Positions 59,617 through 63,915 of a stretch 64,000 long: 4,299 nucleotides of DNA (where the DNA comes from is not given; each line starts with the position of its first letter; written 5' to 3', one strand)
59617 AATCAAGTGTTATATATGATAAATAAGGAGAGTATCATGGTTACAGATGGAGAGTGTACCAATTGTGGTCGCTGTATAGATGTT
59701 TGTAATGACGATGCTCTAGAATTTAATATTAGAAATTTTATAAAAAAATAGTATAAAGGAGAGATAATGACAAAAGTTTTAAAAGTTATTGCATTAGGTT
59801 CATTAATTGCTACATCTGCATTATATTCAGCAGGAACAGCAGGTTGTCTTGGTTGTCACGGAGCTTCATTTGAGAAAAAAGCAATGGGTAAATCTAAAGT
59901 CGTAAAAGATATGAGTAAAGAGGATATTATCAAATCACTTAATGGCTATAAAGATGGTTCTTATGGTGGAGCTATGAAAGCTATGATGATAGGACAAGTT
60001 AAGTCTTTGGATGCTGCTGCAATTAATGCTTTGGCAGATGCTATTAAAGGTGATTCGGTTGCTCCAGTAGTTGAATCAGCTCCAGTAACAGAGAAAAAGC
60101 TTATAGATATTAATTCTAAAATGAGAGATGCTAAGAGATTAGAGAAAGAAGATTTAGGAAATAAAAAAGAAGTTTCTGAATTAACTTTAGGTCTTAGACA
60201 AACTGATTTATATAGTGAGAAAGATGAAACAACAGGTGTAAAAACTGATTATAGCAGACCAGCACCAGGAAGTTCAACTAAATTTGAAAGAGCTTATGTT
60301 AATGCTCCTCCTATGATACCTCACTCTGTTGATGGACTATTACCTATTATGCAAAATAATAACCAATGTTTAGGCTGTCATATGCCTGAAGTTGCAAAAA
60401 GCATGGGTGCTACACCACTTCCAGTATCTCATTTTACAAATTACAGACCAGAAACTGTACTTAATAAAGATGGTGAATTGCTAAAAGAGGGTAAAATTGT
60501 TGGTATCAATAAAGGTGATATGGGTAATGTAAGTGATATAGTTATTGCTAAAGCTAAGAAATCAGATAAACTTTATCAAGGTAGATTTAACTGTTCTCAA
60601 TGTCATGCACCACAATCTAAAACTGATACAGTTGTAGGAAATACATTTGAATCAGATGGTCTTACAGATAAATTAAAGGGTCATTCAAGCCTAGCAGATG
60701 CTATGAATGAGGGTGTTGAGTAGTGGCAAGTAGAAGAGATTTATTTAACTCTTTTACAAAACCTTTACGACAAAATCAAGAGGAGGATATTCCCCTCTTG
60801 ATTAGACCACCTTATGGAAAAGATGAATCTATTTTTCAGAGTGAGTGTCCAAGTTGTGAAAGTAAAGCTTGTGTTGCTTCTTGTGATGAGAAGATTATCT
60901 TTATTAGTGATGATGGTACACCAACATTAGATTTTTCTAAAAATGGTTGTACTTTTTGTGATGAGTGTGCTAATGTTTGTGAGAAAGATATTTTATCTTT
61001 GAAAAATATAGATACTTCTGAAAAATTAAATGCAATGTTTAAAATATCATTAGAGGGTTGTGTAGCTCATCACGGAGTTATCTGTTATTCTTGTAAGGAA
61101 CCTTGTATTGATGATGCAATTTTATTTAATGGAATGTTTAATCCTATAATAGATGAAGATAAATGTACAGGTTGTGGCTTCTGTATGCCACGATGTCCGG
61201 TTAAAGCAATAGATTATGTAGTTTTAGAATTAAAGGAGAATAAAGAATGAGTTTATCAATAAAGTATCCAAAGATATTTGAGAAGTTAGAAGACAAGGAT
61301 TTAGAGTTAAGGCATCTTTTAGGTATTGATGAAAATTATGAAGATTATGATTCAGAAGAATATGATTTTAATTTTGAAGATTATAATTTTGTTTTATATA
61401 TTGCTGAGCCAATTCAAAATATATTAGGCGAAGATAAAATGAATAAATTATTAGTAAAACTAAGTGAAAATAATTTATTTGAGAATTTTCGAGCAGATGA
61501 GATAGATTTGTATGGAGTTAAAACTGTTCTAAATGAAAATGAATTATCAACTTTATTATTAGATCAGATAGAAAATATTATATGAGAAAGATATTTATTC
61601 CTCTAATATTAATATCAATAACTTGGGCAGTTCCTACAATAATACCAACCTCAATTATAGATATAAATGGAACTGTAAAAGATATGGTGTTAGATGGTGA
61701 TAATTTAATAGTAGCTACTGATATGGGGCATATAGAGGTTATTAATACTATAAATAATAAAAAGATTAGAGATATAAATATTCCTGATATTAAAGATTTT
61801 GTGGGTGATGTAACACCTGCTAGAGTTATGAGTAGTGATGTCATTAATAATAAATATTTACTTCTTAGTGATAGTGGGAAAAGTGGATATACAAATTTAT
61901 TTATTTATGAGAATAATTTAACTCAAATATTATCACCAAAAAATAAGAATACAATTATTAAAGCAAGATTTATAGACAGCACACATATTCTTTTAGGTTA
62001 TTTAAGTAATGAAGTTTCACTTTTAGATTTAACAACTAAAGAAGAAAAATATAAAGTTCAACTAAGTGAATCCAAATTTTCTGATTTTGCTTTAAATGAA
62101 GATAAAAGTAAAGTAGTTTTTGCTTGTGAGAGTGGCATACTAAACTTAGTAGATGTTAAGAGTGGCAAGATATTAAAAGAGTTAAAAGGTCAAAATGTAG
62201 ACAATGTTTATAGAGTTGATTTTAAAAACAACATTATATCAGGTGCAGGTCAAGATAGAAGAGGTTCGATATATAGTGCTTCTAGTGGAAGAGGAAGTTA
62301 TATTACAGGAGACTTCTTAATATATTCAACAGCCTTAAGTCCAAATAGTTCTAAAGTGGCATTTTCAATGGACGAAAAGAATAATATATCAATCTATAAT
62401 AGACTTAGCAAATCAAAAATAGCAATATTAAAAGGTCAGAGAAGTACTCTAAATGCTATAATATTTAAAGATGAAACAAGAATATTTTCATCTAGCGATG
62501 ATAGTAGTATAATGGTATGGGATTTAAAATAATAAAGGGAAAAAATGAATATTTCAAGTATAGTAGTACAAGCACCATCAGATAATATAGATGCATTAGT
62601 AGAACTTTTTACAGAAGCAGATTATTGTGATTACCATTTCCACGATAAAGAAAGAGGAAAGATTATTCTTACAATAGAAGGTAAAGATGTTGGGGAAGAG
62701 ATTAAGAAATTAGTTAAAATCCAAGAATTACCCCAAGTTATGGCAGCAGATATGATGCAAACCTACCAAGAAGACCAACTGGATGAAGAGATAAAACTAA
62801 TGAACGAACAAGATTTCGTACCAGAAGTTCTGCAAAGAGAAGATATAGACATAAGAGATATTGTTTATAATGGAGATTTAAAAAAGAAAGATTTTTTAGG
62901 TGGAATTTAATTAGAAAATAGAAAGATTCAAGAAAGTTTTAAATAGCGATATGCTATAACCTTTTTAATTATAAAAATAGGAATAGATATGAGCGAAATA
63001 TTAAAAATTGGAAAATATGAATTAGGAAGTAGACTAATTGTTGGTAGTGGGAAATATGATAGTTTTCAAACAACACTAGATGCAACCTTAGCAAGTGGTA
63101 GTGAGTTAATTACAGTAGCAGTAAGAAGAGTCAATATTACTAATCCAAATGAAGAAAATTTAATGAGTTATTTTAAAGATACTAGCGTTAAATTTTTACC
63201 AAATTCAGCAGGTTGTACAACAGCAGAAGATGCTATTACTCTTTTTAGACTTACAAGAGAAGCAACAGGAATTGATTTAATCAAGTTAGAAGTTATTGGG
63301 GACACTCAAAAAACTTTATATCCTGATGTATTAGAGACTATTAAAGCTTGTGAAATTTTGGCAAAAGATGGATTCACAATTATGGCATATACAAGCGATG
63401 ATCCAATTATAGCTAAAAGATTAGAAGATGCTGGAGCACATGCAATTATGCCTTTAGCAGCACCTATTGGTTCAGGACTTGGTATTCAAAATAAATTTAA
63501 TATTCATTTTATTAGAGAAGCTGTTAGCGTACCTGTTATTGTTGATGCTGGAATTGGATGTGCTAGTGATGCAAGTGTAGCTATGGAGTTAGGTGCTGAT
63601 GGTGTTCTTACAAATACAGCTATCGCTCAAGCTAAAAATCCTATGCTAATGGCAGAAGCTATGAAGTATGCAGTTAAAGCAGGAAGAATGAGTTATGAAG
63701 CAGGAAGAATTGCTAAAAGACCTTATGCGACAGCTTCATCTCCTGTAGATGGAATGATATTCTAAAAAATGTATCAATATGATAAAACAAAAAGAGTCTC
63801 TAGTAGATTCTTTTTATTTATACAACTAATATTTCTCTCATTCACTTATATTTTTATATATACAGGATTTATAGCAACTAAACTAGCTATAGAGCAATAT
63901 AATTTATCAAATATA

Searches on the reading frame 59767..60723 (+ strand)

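Call 62: search_protein_families(library=pfam, proteins=[window:59767-60723:+], max_evalue=0.0001)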
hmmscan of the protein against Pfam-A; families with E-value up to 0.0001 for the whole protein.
window:59767-60723:+ (318 aa): 5 families
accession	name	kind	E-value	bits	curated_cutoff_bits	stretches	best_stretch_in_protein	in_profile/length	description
PF03892.19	NapB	-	2.4e-32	112.1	25.1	2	141-232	13-97/127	Nitrate reductase cytochrome c-type subunit (NapB)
PF13442.11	Cytochrome_CBB3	-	3.3e-09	37.4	27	0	25-89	12-64/68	Cytochrome C oxidase, cbb3-type, subunit III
PF00034.26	Cytochrom_C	-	7.6e-07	30.8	21.3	0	24-90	9-83/90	Cytochrome c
PF14522.11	Cytochrome_C7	-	3.3e-05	24.1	24.8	0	23-52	12-41/67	Cytochrome c7 and related cytochrome c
PF09699.15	Paired_CXXCH_1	-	7.4e-05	22.8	20.6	0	191-207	23-38/41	Doubled CXXCH motif (Paired_CXXCH_1)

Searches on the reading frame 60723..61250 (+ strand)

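Call 62: search_protein_families(library=pfam, proteins=[window:60723-61250:+], max_evalue=0.0001)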
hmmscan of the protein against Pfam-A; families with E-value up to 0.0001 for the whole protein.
window:60723-61250:+ (175 aa): 8 families
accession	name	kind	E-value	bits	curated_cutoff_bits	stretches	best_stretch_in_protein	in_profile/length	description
PF12838.12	Fer4_7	-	6.7e-10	39.7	27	1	42-89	2-51/52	4Fe-4S dicluster domain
PF00037.32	Fer4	-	2e-09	37.3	21.1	1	141-164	1-24/24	4Fe-4S binding domain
PF14697.11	Fer4_21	-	1.3e-08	35.2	35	1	120-163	10-57/59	4Fe-4S dicluster domain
PF13187.11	Fer4_9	-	1.6e-08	34.9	27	1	42-90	2-51/52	4Fe-4S dicluster domain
PF25160.1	LdpA_Fe-S-bd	-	4e-06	26.9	27.6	1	124-165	9-45/49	LdpA Fe-S cluster-binding domain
PF12797.12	Fer4_2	-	6.6e-06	26.2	24.5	1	141-160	3-22/22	4Fe-4S binding domain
PF13237.11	Fer4_10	-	1.7e-05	25.1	25.5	1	141-165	2-28/53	4Fe-4S dicluster domain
PF12837.12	Fer4_6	-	1.9e-05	24.8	25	1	141-163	2-24/24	4Fe-4S binding domain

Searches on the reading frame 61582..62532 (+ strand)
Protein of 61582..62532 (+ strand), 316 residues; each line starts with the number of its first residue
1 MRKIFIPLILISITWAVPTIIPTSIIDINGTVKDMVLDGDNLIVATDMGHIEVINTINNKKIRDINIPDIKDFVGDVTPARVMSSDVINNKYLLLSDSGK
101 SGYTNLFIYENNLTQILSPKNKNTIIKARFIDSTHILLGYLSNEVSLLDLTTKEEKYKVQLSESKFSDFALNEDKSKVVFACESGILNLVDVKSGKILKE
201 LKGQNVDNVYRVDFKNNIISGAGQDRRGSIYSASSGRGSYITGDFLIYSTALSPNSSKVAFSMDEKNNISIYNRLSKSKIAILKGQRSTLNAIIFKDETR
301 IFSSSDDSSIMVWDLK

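Call 62: search_protein_families(library=pfam, proteins=[window:61582-62532:+], max_evalue=0.0001)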
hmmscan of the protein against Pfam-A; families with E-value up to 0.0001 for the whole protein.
window:61582-62532:+ (316 aa): 12 families
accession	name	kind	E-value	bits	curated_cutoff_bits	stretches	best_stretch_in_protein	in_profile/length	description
PF25173.1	Beta-prop_WDR3_1st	-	9.4e-13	48.7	154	1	249-315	34-100/184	WDR3 first beta-propeller domain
PF25174.1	Beta-prop_THOC3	-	3.3e-10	39.8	305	1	130-293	97-260/272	THOC3 beta-propeller domain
PF24807.1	WD40_CDC20-Fz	-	2.4e-09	37.4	200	0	140-226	26-113/292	CDC20/Fizzy WD40 domain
PF24814.1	WD40_Prp19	-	4.4e-08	33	320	0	248-315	10-78/281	Prp19 WD40 domain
PF25171.1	Beta-prop_WDR36-Utp21_1st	-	1.3e-07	31.7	80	1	29-216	65-246/266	WDR36/Utp21 first beta-propeller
PF24805.1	EIF3I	-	2e-07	30.9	200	1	114-227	140-253/324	EIF3I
PF24782.2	WD40_MABP1-WDR62_2nd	-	2.3e-07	30.5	290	0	211-315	232-341/341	MABP1/WDR62 second WD40 domain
PF23414.1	Beta-prop_EML_2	-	2.5e-06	27.5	90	0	132-216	50-134/266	Echinoderm microtubule-associated protein second beta-propeller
PF24817.1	WD40_WDHD1_1st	-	5.3e-06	26.2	109.9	0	132-315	55-251/291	WDHD1 first WD40 domain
PF24796.1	WDR55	-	1.7e-05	24.5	200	0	111-199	85-173/296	WDR55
PF00400.38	WD40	-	4.8e-05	24.2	27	0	279-314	3-39/39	WD domain, G-beta repeat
PF25175.1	Beta-prop_WDR5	-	5.3e-05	23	250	0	160-232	47-122/296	WDR5 beta-propeller domain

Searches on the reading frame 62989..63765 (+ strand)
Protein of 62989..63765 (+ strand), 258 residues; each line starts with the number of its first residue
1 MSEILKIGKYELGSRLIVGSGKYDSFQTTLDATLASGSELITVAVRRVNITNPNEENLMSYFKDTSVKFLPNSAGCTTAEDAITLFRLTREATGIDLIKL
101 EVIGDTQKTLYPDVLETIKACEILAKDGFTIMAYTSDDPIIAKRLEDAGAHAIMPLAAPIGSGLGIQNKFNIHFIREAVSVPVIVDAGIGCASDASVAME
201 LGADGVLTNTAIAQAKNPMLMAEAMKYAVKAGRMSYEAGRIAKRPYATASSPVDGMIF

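Call 62: search_protein_families(library=pfam, proteins=[window:62989-63765:+], max_evalue=0.0001)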
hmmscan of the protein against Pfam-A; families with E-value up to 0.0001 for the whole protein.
window:62989-63765:+ (258 aa): 2 families
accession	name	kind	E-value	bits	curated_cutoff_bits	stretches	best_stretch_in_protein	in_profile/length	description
PF05690.20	ThiG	-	1.3e-104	349.4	23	1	6-252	1-247/247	Thiazole biosynthesis protein ThiG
PF00977.27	His_biosynth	-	6.9e-05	22.8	23.6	0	168-226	61-117/228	Histidine biosynthesis protein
